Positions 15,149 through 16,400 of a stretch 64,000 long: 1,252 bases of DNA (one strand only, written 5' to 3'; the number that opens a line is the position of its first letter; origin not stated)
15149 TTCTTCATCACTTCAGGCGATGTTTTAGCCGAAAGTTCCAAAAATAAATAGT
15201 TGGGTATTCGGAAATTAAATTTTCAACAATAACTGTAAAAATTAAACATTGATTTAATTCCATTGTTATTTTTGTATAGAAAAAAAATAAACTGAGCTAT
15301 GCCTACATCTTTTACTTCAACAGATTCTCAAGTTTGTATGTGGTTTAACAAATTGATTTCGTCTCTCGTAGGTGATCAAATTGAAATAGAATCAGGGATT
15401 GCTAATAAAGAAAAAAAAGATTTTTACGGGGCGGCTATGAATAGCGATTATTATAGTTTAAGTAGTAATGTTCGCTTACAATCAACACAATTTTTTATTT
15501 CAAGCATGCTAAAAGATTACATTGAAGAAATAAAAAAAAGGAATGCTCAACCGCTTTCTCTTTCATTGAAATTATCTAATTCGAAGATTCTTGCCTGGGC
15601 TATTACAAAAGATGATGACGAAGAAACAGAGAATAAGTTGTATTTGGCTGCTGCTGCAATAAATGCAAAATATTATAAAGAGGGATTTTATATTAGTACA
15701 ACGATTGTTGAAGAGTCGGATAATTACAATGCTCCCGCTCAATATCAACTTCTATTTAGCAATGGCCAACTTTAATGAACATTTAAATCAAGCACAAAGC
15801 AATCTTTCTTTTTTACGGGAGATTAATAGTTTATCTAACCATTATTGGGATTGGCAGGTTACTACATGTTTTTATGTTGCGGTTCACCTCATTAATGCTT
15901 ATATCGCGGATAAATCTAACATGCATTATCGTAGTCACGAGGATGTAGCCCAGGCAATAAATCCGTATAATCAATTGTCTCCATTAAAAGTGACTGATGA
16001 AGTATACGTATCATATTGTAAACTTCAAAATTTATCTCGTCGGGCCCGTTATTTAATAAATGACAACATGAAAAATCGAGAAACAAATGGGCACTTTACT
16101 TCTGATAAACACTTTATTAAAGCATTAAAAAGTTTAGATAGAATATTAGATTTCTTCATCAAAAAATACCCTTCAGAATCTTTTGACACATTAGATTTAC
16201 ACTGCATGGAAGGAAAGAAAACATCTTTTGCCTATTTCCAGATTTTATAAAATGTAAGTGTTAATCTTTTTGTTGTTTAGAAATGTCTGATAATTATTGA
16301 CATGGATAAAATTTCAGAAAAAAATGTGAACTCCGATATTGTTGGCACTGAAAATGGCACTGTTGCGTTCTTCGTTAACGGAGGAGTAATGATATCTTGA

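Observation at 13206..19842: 6.6-kb accessory island sits between the glycan tailoring genes and the wecA-like initiating transferase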

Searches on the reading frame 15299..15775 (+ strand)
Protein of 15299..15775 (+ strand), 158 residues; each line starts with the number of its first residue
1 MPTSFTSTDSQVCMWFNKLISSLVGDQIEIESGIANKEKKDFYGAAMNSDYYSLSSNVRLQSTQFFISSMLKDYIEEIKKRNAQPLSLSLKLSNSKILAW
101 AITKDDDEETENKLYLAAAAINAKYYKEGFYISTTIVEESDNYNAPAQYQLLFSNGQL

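Call 5: search_protein_families(library=pfam, proteins=[window:15299-15775:+], max_evalue=0.01)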
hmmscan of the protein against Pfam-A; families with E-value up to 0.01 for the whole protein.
window:15299-15775:+ (158 aa): 0 families

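Call 6: search_protein_families(library=padloc, proteins=[window:15299-15775:+], max_evalue=0.01)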
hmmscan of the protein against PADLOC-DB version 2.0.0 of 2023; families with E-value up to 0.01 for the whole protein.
window:15299-15775:+ (158 aa): 0 families

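Call 9: search_protein_families(library=ncbifam, proteins=[window:15299-15775:+], max_evalue=0.01)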
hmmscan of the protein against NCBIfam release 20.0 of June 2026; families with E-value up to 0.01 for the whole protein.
window:15299-15775:+ (158 aa): 0 families

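Call 38: search_protein_representatives(protein=window:15299-15775:+)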
Query: 158 residues. Proteins with E-value up to 0.001 (for the whole library): 331; up to 1e-10: 228; up to 1e-30: 3. The best 150 are listed.
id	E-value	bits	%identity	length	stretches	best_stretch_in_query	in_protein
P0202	2.4e-96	335.4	100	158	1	1-158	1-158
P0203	9.0e-32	126.2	43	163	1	11-152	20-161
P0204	5.0e-31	123.8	41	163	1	6-152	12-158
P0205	2.0e-30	121.8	45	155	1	13-153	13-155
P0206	9.9e-30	119.5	41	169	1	8-158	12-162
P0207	1.8e-29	118.7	43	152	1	10-149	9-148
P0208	1.3e-28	116.0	41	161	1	6-152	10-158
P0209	2.0e-28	115.3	41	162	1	7-151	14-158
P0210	2.2e-28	115.2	42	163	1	9-150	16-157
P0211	4.0e-28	114.3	43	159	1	9-151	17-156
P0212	4.4e-28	114.2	38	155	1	14-154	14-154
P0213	6.6e-28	113.6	36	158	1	5-151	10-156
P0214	7.4e-28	113.5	41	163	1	7-150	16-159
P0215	1.0e-27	113.0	40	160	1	8-152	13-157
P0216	1.6e-27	112.4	42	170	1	11-152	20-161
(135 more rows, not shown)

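Call 44: search_solved_structures(query=A2, max_evalue=10)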
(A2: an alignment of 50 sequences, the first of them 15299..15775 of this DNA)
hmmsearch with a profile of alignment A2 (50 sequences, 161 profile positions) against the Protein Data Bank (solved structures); distinct sequences matched with E-value up to 10: 0.

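Call 55: predict_structure(alignment_id=A2)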
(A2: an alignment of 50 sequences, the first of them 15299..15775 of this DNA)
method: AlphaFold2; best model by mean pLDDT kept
length: 158 residues; sequences in the alignment: 50
mean_pLDDT: 94.2   pTM: 0.77
mean pLDDT of the five models: 94.2, 93.1, 92.1, 91.5, 89.2
residues with pLDDT >= 90: 142; 70-90: 10; 50-70: 6; < 50: 0
segments of 3 or more residues with pLDDT < 50: none
pLDDT, mean of each block of 10 residues (from residue 1): 67 91 97 97 95 93 95 98 98 96 98 98 98 98 97 89
secondary structure, 60 per line:
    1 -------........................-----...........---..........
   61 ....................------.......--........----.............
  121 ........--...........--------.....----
elements in order: H8-31 H37-47 H51-80 E87-93 E96-103 H108-128 E131-138 E150-154

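Call 60: fold_search(model_id=the predicted structure, library=pdb)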
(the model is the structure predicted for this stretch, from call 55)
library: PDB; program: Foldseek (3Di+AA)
matches with E <= 10: 1175; with E <= 0.001: 0
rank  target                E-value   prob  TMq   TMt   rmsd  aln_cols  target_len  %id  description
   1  2rff                  2.7e-02  0.98  0.37  0.50   5.0       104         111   10  Crystal structure of a putative nucleotidyltransferase (NP_343093.1) from Sulfolobus solfataricus at 1.40 A resolution (released 2007-10-16)
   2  2e7g_MODEL_1_A        3.9e-02  0.84  0.32  0.36   9.5       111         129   20  Solution structure of putative ribosome-binding factor A (RbfA) from human mutochondrial precursor (released 2007-07-10)
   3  4v4b_AC               5.0e-02  0.98  0.36  0.31   3.9        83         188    7  Structure of the ribosomal 80S-eEF2-sordarin complex from yeast obtained by docking atomic models for RNA and protein (released 2014-07-09)
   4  6hao                  5.0e-02  0.87  0.28  0.42   5.3        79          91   16  MamM CTD H264E - Cadmium form 2 (released 2019-08-21)
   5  9igt_C                5.3e-02  0.84  0.30  0.37   6.9        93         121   11  Assembly intermediate of human mitochondrial ribosome small subunit bound to METTL15, RBFA, and mtIF2 (State M2.1) (released 2026-03-11)
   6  2rrl_MODEL_1_A        6.0e-02  0.63  0.28  0.26  16.0       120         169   12  Solution structure of the C-terminal domain of the FliK (released 2011-05-18)
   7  2egt                  7.2e-02  0.75  0.28  0.32   6.1        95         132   10  Crystal Structure of Hypothetical protein (AQ1549) from Aquifex aeolicus (released 2007-09-04)
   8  6g5e                  7.6e-02  0.77  0.27  0.43   5.6        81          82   15  MamM CTD H264A-E289A-C267S (released 2018-10-31)
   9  3w66                  7.6e-02  0.66  0.24  0.37   6.0        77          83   16  MamM-CTD D249A and H285A (released 2014-04-16)
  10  3byp_A                8.1e-02  0.91  0.30  0.51   4.1        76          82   13  Mode of Action of a Putative Zinc Transporter CzrB (released 2008-09-23)
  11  5xyi_D                8.1e-02  0.85  0.32  0.26   4.5        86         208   13  Small subunit of Trichomonas vaginalis ribosome (released 2017-08-30)
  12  6gp6_B                8.1e-02  0.77  0.28  0.42   6.1        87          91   10  MamM CTD - Copper form (released 2019-06-19)
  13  1ml8                  8.6e-02  0.75  0.28  0.32   5.2        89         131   11  structural genomics (released 2003-04-22)
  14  5ize_B                9.2e-02  0.93  0.26  0.25   3.2        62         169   19  Hantaan virus L protein cap-snatching endonuclease (released 2016-06-29)
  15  1vla_B                9.2e-02  0.80  0.29  0.31   6.9        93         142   14  Crystal structure of Hydroperoxide resistance protein OsmC (TM0919) from Thermotoga maritima at 1.80 A resolution (released 2004-08-17)
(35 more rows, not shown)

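Call 72: search_protein_families(library=phrogs, proteins=[window:15299-15775:+], max_evalue=0.001)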
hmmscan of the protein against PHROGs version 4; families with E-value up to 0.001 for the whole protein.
window:15299-15775:+ (158 aa): 0 families

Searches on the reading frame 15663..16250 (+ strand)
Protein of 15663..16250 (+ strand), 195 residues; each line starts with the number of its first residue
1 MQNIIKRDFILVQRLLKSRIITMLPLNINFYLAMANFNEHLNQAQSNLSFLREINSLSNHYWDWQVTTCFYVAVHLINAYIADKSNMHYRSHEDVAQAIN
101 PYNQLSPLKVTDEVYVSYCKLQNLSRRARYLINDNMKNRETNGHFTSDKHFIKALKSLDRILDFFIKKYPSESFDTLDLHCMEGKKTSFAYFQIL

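Call 5: search_protein_families(library=pfam, proteins=[window:15663-16250:+], max_evalue=0.01)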
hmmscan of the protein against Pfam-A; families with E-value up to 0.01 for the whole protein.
window:15663-16250:+ (195 aa): 1 family
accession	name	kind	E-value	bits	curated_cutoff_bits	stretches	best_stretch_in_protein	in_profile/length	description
PF17958.7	EF-hand_13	-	0.0058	16.8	22.6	0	31-83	17-72/90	EF-hand domain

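Call 6: search_protein_families(library=padloc, proteins=[window:15663-16250:+], max_evalue=0.01)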
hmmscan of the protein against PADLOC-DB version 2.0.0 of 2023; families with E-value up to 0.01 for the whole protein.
window:15663-16250:+ (195 aa): 0 families

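Call 9: search_protein_families(library=ncbifam, proteins=[window:15762-16250:+], max_evalue=0.01)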
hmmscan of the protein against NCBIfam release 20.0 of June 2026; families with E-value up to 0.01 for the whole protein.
window:15762-16250:+ (162 aa): 0 families

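Call 34: find_homologous_proteins(query=window:15762-16250:+, max_evalue=0.001)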
Query window:15762-16250:+ (162 aa): 81 proteins with E <= 0.001 among 89 candidates.
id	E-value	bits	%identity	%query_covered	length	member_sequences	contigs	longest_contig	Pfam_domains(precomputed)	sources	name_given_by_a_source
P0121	1.1e-104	365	100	100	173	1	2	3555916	-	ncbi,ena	-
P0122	3.0e-51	192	55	99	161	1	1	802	-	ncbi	-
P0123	4.7e-51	191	57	99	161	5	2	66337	-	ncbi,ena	-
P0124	3.1e-50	188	54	100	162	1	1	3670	-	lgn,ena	-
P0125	8.7e-50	187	55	99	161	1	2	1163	-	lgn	-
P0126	2.6e-49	185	55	99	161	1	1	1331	-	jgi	-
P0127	4.7e-49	184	55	99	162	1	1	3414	-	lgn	-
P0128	1.6e-48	183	54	99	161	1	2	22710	-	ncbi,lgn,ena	-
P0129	2.6e-48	182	55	99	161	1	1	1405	-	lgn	-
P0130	2.6e-48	182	55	98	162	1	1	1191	-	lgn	-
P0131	2.8e-48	182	54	99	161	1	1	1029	-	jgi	-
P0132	4.6e-48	181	55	99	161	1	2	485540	-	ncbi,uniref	ncbi:MAG: hypothetical protein ABJO02_06085 [Reichenbachiella sp.]|uniref:hypothetical protein n=1 T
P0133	5.3e-48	181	55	98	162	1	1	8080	-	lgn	-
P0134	2.2e-47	179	55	99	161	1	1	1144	-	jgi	-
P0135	2.8e-47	179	53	99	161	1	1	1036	-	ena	-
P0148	2.0e-44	169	54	98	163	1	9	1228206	-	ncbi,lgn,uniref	ncbi:hypothetical protein GCM10009118_04090 [Wandonia haliotis]|uniref:HEPN domain-containing protei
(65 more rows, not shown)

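Call 35: find_encoding_contigs(protein=P0123, flank=6000, max_places=3)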
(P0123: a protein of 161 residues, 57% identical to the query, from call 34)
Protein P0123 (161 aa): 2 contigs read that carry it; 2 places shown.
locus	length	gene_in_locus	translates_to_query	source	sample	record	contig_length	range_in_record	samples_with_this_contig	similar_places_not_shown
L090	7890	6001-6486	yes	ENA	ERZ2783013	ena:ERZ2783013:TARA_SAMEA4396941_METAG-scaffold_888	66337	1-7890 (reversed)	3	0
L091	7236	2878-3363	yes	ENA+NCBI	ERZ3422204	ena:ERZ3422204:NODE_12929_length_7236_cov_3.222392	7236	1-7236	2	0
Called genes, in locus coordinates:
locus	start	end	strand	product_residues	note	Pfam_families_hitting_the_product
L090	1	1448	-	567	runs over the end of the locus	-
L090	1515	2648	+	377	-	PF04055:Radical_SAM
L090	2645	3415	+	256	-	PF04199:Cyclase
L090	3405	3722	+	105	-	PF05258:DciA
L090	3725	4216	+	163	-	PF00710:Asparaginase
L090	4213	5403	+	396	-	PF22458:RsmF-B_ferredox, PF01189:Methyltr_RsmB-F, PF13847:Methyltransf_31 (weak)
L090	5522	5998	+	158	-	-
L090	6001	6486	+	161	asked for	-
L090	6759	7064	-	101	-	-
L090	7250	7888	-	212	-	?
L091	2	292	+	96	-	?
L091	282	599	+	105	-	PF05258:DciA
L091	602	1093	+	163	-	PF00710:Asparaginase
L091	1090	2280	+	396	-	PF22458:RsmF-B_ferredox, PF01189:Methyltr_RsmB-F, PF13847:Methyltransf_31 (weak)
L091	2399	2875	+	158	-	-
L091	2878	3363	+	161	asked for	-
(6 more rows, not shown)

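Call 36: find_encoding_contigs(protein=P0148, flank=6000, max_places=3)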
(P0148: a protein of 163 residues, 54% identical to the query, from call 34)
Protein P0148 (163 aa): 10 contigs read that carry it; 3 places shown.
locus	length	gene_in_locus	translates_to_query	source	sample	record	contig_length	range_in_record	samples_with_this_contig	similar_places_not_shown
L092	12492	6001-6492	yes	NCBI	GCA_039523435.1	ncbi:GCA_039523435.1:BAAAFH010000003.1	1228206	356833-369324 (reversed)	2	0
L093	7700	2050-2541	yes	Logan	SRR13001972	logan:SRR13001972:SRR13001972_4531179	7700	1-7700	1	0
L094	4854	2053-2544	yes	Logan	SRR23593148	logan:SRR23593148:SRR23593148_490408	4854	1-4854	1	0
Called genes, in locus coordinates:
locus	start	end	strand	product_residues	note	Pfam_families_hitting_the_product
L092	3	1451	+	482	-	PF19295:SufBD_N, PF01458:SUFBD_core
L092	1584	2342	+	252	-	PF02463:SMC_N (faint), PF00005:ABC_tran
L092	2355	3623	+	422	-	PF19295:SufBD_N, PF01458:SUFBD_core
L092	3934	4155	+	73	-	PF13657:Couple_hipA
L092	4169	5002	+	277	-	PF13102:Phage_int_SAM_5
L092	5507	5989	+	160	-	-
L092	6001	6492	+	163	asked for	-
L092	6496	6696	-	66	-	PF13560:HTH_31, PF12844:HTH_19, PF01381:HTH_3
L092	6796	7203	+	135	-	-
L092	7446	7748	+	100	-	-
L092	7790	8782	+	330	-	PF00004:AAA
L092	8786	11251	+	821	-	PF00082:Peptidase_S8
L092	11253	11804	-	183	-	-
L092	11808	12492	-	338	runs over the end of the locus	-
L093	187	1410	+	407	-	PF17293:Arm-DNA-bind_5 (weak), PF13102:Phage_int_SAM_5, PF00589:Phage_integrase (weak)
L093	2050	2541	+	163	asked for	-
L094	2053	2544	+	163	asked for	-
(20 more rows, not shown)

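Call 41: search_solved_structures(query=A1, max_evalue=10)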
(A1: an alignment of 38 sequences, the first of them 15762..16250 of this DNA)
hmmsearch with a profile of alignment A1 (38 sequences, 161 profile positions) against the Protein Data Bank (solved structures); distinct sequences matched with E-value up to 10: 4.
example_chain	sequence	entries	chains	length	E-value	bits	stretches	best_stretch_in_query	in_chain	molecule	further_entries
2fb0_A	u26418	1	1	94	0.0091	19.3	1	63-134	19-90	conserved hypothetical protein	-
1h99_A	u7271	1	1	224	0.059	16.7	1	38-150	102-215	TRANSCRIPTION ANTITERMINATOR LICT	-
3qmq_A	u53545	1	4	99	0.073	16.3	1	58-130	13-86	Autoinducer-2 (AI-2) modifying protein LsrG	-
1tlv_A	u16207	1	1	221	0.15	15.3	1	38-150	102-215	Transcription antiterminator licT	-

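Call 48: predict_structure(alignment_id=A1)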
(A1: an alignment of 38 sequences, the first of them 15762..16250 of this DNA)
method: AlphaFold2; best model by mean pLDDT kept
length: 162 residues; sequences in the alignment: 38
mean_pLDDT: 90.7   pTM: 0.87
mean pLDDT of the five models: 90.7, 90.3, 90.3, 90.2, 89.1
residues with pLDDT >= 90: 120; 70-90: 25; 50-70: 17; < 50: 0
segments of 3 or more residues with pLDDT < 50: none
pLDDT, mean of each block of 10 residues (from residue 1): 94 97 84 96 97 93 96 95 97 75 65 82 98 97 92 92 92
secondary structure, 60 per line:
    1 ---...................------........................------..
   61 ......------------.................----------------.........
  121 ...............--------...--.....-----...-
elements in order: H4-22 H29-52 H59-66 H79-95 H112-135 E144-146 H149-153 E159-161

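Call 54: fold_search(model_id=the predicted structure, library=pdb)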
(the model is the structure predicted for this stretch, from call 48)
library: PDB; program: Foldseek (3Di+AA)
matches with E <= 10: 89; with E <= 0.001: 0
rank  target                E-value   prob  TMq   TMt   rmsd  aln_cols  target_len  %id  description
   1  2hsb                  1.4e-01  1.00  0.53  0.66   4.7       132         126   11  Crystal structure of a hepn domain containing protein (af_0298) from archaeoglobus fulgidus at 1.95 A resolution (released 2006-08-15)
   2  1ufb_A                2.5e-01  0.99  0.54  0.66   4.2       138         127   16  Crystal structure of TT1696 from Thermus thermophilus HB8 (released 2003-11-28)
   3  3o10_C                8.2e-01  0.84  0.51  0.59   4.8       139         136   16  Crystal structure of the HEPN domain from human sacsin (released 2011-03-30)
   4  8uck_c                1.1e+00  0.20  0.32  0.23   8.5       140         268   10  Komagataella pastoris Cytochrome c oxidase (9 subunits) in complex with human VMAT2 (released 2024-10-09)
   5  7ae6_B                1.2e+00  0.28  0.35  0.38   7.4       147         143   12  Crystal structure of di-AMPylated HEPN(R102A) toxin (released 2020-12-30)
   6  7bxo_F                1.4e+00  0.47  0.43  0.50   5.6       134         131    9  Crystal structure of the toxin-antitoxin with AMP-PNP (released 2020-09-30)
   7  2huj                  1.5e+00  0.12  0.25  0.29   8.7       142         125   13  Crystal structure of a protein of uknown function (NP_471338.1) from Listeria innocua at 1.74 A resolution (released 2006-08-08)
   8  8ucj_c                1.7e+00  0.14  0.32  0.22   8.4       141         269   11  CryoEM structure of Komagataella pastoris Cytochrome c oxidase (11 subunits) in complex with human VMAT2 (released 2024-10-09)
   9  6r6o_A                2.4e+00  0.33  0.41  0.54   5.9       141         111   10  Recombinantly produced Kusta0087/Kusta0088 Complex, C32G/wt mutant (released 2019-10-02)
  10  9bj7_F                2.4e+00  0.14  0.35  0.37  10.8       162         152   10  Crystal structure of the N-terminal truncated AbiV (residues 24-201) (released 2025-08-13)
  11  8fit_A                2.7e+00  0.15  0.28  0.22  10.2       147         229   14  Multi-state design of two-state switchable hinge proteins (released 2023-08-16)
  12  2l6h_MODEL_1_A        2.7e+00  0.09  0.28  0.28  10.2       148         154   12  Fat domain of focal adhesion kinase tethered to LD4 motif of paxillin via GGS linker (released 2012-05-30)
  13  7ae6_A                2.8e+00  0.16  0.37  0.40   7.1       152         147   12  Crystal structure of di-AMPylated HEPN(R102A) toxin (released 2020-12-30)
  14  7ae8_B                3.3e+00  0.21  0.42  0.44   6.3       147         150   12  Crystal structure of HEPN(R102A) toxin (released 2020-12-30)
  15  9dm3_MODEL_1_A        3.6e+00  0.16  0.38  0.45   6.8       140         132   14  De novo design of proteins that bind naphthalenediimides, powerful photooxidants with tunable photophysical pr (released 2025-03-05)
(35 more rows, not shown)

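Call 71: find_related_loci(query=A1, collection=viral_contigs, flank=5000)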
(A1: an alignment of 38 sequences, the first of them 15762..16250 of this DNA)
Query A1 (162 aa) in viral_contigs; peptide patterns used: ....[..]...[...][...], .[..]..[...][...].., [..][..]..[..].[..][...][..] (x = any residue, [..] = any of these).
38 stretches matched a pattern; 6 encode a relative of the query (tblastn E <= 1e-3); 6 distinct loci.
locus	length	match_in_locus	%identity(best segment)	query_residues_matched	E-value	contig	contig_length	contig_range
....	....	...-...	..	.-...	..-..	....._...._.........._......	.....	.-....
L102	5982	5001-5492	39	1-161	1e-38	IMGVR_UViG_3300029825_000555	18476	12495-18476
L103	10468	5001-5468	44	4-160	7e-38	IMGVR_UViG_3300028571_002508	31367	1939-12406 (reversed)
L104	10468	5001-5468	39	1-160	7e-37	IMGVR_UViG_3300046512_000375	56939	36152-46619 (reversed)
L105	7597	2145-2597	43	6-160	1e-36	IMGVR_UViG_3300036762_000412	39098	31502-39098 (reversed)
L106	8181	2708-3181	35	5-161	1e-27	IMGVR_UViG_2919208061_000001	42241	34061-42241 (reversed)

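Call 72: search_protein_families(library=phrogs, proteins=[window:15762-16250:+], max_evalue=0.001)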
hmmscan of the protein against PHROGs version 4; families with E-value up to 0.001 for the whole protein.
window:15762-16250:+ (162 aa): 0 families

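Call 77: search_protein_families(library=phrogs, proteins=[L104:9161-10249:-, L104:7903-8511:-, L104:6438-6998:-, L104:5697-6233:-, L103:202-2883:+, L103:5699-6427:-, L106:1-1380:+, L106:4847-6721:-, L106:3676-4257:-, L106:7577-8113:-], max_evalue=0.00001)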
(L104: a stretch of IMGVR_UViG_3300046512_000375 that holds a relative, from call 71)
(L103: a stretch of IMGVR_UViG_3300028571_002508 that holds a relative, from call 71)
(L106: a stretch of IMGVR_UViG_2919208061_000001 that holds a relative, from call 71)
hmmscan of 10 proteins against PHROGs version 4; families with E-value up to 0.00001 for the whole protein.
L104:9161-10249:- (362 aa): 1 family
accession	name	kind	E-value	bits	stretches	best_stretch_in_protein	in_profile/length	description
phrog_29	-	head and packaging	1.6e-21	78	1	59-348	73-349/439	major head protein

L104:7903-8511:- (202 aa): 0 families

L104:6438-6998:- (186 aa): 0 families

L104:5697-6233:- (178 aa): 0 families

L103:202-2883:+ (893 aa): 7 families
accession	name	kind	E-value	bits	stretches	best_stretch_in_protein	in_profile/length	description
phrog_35074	-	unknown function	4.2e-50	171.6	1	46-767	16-711/890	-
phrog_113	-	head and packaging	7.1e-44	151.3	1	48-626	36-564/1272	portal protein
phrog_220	-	head and packaging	1.7e-36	126.7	2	581-839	948-1235/1338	minor head protein and DNA pilot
phrog_19194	-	unknown function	2.1e-22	80.5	1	585-735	96-249/438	-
phrog_23416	-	unknown function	3.3e-14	53.6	1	590-730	78-224/459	-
phrog_10231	-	unknown function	9e-13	49.2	1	298-366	18-83/256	-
phrog_28631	-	unknown function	4.9e-07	29.7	1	606-687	108-194/550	-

L103:5699-6427:- (242 aa): 6 families
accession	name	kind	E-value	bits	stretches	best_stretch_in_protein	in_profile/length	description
phrog_5817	-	transcription regulation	5.5e-34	119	1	47-141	24-120/210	anti-repressor Ant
phrog_377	-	transcription regulation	6.3e-25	89.3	1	46-143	17-113/213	anti-repressor Ant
phrog_63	-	transcription regulation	5.4e-17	63.2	1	14-140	96-225/431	anti-repressor Ant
phrog_6904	-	unknown function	7.8e-15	56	1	46-114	17-90/95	-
phrog_14211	-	transcription regulation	7.5e-13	49.5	1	96-216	94-169/234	anti-repressor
phrog_373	-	transcription regulation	7.8e-13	49.5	1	64-149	115-207/373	anti-repressor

L106:1-1380:+ (459 aa): 2 families
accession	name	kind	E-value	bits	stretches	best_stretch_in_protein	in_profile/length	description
phrog_1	-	integration and excision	2.4e-27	97.4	1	182-435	210-434/611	integrase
phrog_216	-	integration and excision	8e-24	85.3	1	259-444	59-232/301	integrase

L106:4847-6721:- (624 aa): 0 families

L106:3676-4257:- (193 aa): 0 families

L106:7577-8113:- (178 aa): 1 family
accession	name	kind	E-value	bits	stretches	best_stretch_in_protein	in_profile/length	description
phrog_36859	-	unknown function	7.3e-06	25.9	1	27-78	62-114/500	-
